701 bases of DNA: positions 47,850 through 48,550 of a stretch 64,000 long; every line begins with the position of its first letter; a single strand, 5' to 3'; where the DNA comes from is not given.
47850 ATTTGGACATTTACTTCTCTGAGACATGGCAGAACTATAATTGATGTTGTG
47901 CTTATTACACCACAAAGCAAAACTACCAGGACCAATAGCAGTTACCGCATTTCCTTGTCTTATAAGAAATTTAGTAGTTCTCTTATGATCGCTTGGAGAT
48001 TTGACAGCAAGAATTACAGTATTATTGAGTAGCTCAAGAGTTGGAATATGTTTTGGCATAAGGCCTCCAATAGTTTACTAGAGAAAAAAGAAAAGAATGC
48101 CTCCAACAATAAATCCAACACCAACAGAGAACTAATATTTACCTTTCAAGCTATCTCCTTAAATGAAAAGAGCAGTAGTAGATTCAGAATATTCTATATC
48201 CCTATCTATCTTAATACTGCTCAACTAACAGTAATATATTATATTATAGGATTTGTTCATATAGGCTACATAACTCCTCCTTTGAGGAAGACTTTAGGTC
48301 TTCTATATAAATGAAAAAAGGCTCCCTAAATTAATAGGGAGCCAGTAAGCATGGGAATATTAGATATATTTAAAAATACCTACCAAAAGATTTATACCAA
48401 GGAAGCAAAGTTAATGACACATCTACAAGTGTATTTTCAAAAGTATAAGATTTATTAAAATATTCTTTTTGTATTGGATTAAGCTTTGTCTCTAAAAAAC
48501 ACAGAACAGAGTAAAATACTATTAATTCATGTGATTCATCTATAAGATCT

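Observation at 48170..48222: Twice-occurring ~55-nt element with compensatory base-pair changes (structured RNA or PeSL-like promoter stem-loop)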

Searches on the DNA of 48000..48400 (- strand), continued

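Call 45: search_with_rna_model(model_id=R1, sources=[L102, L103], filters=off, max_evalue=1, show_alignments=8)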
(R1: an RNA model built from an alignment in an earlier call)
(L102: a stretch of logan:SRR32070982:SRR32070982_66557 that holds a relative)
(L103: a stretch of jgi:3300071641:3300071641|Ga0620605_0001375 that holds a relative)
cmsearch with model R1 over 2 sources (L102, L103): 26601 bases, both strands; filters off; matches with E-value up to 1: 3.
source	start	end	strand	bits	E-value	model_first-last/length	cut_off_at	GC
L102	3542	3601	+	58.5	5.8e-14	1-60/60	no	0.33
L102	3602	3659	+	55.2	4.9e-13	1-60/60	no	0.31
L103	2559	2611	+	11.6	0.81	1-60/60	no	0.55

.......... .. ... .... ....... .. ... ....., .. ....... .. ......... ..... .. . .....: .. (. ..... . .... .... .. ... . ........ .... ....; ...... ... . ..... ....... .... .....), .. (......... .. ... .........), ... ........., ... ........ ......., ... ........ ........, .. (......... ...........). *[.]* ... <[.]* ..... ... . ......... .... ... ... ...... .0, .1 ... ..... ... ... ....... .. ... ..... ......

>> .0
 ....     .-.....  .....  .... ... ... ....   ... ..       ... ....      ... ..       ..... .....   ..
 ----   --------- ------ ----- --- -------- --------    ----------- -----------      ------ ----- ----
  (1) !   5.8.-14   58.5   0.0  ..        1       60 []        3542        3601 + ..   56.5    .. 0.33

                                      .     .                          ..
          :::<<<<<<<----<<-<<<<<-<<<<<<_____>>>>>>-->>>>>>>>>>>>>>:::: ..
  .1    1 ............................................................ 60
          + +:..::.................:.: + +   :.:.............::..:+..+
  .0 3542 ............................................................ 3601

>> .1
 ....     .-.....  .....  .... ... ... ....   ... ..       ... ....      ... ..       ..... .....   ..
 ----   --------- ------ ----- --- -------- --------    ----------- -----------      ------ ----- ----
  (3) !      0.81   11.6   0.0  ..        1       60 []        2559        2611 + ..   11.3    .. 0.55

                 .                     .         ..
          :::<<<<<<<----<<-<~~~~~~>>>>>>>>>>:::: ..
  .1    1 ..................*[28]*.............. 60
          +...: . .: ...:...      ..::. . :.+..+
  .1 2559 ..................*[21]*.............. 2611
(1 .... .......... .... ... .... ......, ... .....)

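Call 52: search_with_rna_model(model_id=R1, sources=[L104, L105, L106, L107, L108, L109, L110, L111, L112, L113, L114, L115, L116], filters=off, max_evalue=0.5, show_alignments=6)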
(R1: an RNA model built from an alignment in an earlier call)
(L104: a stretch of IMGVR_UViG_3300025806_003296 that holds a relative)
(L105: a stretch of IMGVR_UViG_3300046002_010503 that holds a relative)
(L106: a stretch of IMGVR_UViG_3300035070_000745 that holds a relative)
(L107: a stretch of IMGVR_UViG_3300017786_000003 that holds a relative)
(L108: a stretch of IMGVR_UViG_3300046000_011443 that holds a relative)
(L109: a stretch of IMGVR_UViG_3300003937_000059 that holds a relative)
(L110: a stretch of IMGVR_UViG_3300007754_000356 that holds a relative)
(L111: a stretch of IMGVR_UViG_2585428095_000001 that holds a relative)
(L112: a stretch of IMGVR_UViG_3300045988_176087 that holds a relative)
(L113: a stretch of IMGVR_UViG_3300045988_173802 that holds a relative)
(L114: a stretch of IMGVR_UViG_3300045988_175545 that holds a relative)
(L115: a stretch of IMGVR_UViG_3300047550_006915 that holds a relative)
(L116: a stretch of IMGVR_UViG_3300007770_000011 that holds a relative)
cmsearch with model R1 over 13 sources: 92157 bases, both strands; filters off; matches with E-value up to 0.5: 5.
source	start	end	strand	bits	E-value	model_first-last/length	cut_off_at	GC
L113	1348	1394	+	16.3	0.13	1-60/60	no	0.19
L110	5031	5073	-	15.3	0.26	1-60/60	no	0.19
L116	881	923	+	15.3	0.26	1-60/60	no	0.19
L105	3900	3934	+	14.9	0.34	1-60/60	no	0.29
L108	1780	1814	+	14.9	0.34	1-60/60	no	0.29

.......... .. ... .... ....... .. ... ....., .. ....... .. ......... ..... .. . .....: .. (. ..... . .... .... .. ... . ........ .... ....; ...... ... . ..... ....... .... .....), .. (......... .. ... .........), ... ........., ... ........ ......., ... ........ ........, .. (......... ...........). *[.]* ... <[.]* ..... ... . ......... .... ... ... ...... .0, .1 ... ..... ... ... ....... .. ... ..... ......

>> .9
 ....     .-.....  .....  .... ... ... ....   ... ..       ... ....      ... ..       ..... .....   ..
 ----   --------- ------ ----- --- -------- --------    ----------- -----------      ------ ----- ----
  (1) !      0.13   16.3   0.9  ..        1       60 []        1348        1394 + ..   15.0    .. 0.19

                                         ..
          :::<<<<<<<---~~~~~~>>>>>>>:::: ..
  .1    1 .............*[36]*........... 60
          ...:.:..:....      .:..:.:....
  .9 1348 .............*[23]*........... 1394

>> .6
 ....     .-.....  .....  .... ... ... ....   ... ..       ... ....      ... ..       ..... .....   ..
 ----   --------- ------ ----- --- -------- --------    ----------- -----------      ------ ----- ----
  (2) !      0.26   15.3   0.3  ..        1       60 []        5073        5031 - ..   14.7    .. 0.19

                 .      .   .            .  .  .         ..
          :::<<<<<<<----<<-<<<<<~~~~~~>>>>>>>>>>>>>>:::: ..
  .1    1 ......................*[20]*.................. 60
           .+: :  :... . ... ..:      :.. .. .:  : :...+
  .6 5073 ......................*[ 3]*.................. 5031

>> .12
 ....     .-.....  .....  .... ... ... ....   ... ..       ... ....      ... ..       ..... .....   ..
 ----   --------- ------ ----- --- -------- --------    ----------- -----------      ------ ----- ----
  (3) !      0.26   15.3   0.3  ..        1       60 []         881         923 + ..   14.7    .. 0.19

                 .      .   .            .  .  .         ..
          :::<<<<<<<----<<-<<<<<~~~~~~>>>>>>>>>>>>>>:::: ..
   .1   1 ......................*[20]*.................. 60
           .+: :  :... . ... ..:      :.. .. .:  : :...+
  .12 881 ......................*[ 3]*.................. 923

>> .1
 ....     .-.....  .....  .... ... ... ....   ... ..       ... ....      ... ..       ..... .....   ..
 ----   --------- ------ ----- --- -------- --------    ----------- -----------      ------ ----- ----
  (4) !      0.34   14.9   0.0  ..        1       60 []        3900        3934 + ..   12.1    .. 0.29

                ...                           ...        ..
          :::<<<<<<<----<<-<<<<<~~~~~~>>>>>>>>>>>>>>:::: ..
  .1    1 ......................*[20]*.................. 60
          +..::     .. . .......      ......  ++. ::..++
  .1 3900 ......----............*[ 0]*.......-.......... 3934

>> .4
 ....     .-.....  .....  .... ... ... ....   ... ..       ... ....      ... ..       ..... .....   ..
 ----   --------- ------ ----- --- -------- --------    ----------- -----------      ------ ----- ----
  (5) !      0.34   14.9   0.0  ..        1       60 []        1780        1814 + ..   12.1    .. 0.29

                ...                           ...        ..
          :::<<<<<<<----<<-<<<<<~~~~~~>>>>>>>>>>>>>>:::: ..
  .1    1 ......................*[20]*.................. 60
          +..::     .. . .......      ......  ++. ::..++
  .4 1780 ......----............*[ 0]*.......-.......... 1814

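Call 55: search_with_rna_model(model_id=R1, sources=[L117, L118, L119, L120, L121, L122, L123, L124, L125, L126, L127, L128, L129, L130, L131, L132, L133, L134, L135, L136, L137, L138, L139, L140, L141, L142, L143, L144, L145, L146, L147, L148, L149, L150, L151, L152, L153, L154, L155, L156, L157, L158, L159, L160, L161, L162, L163, L164, L165, L166, L167, L168, L169, L170, L171, L172, L173, L174, L175, L176, L177, L178, L179, L180, L181, L182, L183, L184, L185, L186, L187, L188, L189, L190, L191, L192, L193, L194, L195, L196], filters=default, max_evalue=1, show_alignments=5)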
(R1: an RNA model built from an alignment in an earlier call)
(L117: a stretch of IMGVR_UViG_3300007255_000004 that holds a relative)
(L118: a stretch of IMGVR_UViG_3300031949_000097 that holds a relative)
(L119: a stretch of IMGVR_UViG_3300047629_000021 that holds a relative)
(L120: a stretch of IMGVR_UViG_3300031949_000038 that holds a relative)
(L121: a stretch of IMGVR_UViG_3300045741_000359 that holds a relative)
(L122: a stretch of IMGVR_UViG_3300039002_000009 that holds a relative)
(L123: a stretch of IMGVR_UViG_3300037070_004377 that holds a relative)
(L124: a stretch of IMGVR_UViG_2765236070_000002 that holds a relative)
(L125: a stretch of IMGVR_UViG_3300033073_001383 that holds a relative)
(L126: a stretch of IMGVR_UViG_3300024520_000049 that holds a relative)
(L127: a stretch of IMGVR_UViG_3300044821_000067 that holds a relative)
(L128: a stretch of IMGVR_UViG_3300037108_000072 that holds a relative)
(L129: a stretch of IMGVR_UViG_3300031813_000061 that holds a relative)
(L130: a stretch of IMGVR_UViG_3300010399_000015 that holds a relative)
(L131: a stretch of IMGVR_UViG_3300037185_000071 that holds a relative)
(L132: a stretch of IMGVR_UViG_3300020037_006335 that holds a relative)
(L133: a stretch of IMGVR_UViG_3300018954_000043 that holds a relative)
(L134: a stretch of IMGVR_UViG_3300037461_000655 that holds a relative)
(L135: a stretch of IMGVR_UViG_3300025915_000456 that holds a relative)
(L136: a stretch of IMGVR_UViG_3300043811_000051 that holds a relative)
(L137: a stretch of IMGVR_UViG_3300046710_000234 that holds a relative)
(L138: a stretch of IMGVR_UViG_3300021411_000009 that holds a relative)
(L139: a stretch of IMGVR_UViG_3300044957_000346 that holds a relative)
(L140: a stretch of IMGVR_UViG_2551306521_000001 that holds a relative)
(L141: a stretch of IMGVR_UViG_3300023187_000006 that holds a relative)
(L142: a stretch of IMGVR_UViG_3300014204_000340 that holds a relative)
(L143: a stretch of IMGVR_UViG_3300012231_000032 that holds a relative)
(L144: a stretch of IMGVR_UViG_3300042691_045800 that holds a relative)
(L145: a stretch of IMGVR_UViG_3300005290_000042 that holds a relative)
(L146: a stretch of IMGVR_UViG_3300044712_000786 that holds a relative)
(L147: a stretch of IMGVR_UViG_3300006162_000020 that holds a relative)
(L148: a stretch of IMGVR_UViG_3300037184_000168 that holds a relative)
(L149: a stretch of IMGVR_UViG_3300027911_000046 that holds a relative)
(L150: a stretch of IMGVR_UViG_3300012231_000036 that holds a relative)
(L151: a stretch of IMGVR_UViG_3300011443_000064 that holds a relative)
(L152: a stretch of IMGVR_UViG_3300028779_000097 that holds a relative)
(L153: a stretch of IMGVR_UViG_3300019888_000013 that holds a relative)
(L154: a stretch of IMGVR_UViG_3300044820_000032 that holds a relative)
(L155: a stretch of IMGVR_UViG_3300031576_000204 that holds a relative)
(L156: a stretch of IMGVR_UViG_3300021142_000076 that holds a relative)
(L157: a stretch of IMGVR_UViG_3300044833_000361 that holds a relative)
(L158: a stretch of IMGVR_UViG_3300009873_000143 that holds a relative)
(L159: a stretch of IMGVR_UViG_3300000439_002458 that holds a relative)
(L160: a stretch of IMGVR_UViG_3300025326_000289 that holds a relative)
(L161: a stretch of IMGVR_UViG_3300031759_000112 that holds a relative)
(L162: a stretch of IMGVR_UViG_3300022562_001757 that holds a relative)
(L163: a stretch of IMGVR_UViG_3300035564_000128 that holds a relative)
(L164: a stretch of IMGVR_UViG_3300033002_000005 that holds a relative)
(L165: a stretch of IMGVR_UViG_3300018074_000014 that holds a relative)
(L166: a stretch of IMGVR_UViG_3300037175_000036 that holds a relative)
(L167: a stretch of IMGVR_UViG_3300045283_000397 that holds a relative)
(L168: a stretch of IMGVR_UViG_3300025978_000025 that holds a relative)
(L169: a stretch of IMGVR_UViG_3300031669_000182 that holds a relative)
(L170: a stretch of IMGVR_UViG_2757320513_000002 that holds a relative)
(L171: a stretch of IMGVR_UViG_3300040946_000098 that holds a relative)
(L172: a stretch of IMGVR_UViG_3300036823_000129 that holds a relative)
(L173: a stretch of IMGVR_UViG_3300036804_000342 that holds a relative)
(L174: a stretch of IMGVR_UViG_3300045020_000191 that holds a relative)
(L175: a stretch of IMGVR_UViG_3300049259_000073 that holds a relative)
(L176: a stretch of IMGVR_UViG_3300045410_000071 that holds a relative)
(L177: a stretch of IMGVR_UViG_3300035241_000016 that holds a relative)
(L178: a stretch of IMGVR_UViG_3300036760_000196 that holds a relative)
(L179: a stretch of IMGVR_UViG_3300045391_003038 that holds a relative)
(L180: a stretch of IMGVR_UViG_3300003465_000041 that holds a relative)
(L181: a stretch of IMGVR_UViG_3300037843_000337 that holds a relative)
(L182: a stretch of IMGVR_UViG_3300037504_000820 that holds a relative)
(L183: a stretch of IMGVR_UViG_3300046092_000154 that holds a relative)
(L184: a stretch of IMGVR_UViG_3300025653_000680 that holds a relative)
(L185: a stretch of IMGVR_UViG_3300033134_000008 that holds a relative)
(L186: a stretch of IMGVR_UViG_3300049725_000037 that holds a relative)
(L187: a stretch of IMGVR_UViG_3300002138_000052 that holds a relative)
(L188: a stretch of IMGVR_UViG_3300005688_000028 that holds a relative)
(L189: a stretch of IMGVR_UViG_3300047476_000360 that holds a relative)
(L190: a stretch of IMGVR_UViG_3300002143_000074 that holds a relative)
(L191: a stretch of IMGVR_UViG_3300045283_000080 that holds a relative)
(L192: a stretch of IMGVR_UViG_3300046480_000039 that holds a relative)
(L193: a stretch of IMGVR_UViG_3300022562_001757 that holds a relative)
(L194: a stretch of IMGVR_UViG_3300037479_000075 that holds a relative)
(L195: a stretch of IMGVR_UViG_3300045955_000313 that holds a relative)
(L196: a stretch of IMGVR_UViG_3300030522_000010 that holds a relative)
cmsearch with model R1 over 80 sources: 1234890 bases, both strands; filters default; matches with E-value up to 1: 0.
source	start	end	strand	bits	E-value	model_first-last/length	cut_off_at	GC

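Call 61: search_with_rna_model(model_id=R1, sources=[L203, L204, L205, L206, L207, L208, L197, L198], filters=default, max_evalue=1, show_alignments=0)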
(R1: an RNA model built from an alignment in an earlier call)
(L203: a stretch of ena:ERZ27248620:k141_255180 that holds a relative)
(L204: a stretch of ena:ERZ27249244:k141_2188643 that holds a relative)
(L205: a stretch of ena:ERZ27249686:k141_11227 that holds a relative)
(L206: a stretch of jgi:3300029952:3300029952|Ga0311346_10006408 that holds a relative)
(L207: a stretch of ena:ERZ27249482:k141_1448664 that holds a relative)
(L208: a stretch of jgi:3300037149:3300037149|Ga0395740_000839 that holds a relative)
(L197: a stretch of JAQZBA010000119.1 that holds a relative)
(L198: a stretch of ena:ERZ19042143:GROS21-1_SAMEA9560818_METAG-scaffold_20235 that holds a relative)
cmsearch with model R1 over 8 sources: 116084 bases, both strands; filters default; matches with E-value up to 1: 5.
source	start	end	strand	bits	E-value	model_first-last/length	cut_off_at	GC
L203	19971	20032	+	78.3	7e-19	1-60/60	no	0.29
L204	19958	20019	+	78.3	7e-19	1-60/60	no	0.29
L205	20192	20253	+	78.3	7e-19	1-60/60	no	0.29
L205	20269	20294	+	21.5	0.0061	17-47/60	no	0.42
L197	1395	1425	+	18.8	0.034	11-49/60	no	0.39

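Call 69: search_with_rna_model(model_id=R1, sources=[L209, L211], filters=off, max_evalue=1, show_alignments=8)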
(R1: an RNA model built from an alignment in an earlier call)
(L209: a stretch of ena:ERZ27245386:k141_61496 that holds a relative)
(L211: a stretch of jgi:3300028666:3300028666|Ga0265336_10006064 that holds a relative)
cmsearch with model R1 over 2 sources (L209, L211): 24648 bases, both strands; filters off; matches with E-value up to 1: 6.
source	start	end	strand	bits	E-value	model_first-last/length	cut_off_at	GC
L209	12550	12604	+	51.3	5.7e-12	1-60/60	no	0.35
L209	12605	12651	+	21.9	0.001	6-54/60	no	0.4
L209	11574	11609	-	15.3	0.07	1-60/60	no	0.47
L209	15093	15139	-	12.9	0.33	1-60/60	no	0.34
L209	11575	11610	+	11.5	0.84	1-60/60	no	0.5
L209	13337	13393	-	11.4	0.88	1-60/60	no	0.32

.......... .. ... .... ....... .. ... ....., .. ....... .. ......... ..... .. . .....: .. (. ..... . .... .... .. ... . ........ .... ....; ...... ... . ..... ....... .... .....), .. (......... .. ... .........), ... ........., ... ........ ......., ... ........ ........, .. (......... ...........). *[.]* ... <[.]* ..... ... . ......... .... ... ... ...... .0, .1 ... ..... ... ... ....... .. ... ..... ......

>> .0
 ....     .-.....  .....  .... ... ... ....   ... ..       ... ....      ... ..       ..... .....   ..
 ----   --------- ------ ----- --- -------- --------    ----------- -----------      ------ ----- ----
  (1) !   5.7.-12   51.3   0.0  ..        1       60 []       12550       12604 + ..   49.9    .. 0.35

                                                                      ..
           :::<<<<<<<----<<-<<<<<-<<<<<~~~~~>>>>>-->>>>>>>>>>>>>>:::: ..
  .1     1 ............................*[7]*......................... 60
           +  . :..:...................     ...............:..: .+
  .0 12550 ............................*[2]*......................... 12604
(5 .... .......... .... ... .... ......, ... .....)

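Call 72: search_with_rna_model(model_id=R1, sources=[window, L089, L102], filters=off, max_evalue=0.01, make_alignment=true)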
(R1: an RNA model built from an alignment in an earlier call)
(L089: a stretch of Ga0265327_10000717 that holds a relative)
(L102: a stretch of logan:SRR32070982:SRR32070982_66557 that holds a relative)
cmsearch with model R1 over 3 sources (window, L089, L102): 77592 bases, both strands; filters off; matches with E-value up to 0.01: 7.
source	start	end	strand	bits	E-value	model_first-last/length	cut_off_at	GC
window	48166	48225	-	82.8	2.5e-20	1-60/60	no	0.32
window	52961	53022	-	78.3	4.7e-19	1-60/60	no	0.29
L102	3542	3601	+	58.5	1.7e-13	1-60/60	no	0.33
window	52907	52960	-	58.4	1.7e-13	1-60/60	no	0.44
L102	3602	3659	+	55.2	1.4e-12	1-60/60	no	0.31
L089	3552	3606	+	51.3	1.8e-11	1-60/60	no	0.35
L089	3607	3653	+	21.9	0.0032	6-54/60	no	0.4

Alignment A6: 7 matches aligned to the model, 64 columns, each read 5' to 3' on its own strand. Consensus structure (alignment columns), stored with it:
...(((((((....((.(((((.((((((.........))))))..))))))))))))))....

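Call 97: search_with_rna_model(model_id=R1, sources=[L222, L223], filters=off, max_evalue=1, show_alignments=8)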
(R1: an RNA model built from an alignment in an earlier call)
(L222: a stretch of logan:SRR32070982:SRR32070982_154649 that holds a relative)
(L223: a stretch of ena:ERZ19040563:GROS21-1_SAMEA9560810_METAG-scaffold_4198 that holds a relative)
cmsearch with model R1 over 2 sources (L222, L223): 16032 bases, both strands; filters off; matches with E-value up to 1: 3.
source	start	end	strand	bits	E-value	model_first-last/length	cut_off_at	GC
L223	1599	1656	+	61.5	5e-15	1-60/60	no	0.33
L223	1538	1597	+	53.7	7.5e-13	1-60/60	no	0.35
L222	6403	6438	-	11.4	0.57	1-60/60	no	0.22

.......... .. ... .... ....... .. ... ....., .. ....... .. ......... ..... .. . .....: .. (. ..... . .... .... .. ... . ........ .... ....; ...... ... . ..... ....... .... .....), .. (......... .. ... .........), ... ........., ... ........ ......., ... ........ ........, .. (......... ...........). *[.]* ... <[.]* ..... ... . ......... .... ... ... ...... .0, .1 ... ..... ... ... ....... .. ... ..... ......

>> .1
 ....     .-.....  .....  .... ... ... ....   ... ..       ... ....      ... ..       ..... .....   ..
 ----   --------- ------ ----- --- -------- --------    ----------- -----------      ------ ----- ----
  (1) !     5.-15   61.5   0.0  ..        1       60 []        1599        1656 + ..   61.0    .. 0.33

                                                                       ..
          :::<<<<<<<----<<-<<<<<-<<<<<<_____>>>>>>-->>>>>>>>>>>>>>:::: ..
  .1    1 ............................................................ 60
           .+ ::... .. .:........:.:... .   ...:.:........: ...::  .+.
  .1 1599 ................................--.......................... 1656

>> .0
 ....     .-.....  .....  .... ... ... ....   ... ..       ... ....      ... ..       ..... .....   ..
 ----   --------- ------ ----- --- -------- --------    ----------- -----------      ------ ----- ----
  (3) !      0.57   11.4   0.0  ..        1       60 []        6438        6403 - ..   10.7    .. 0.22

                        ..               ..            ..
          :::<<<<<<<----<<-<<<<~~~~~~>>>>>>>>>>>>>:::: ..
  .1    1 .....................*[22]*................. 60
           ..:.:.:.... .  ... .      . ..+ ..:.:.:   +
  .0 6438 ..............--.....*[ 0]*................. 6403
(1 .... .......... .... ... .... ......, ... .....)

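Call 107: build_rna_model(alignment_id=A7, structure=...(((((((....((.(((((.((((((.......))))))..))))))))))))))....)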
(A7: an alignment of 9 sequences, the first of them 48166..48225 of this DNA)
Model R2 built from alignment A7 (9 sequences, 62 columns); structure: as given.
model positions 59; base pairs 20; branch points 0; effective number of sequences 5.55; information 0.945 bits per position. Calibrated on 0.2 Mb of random sequence (short: E-values are rough).
structure used (alignment columns):
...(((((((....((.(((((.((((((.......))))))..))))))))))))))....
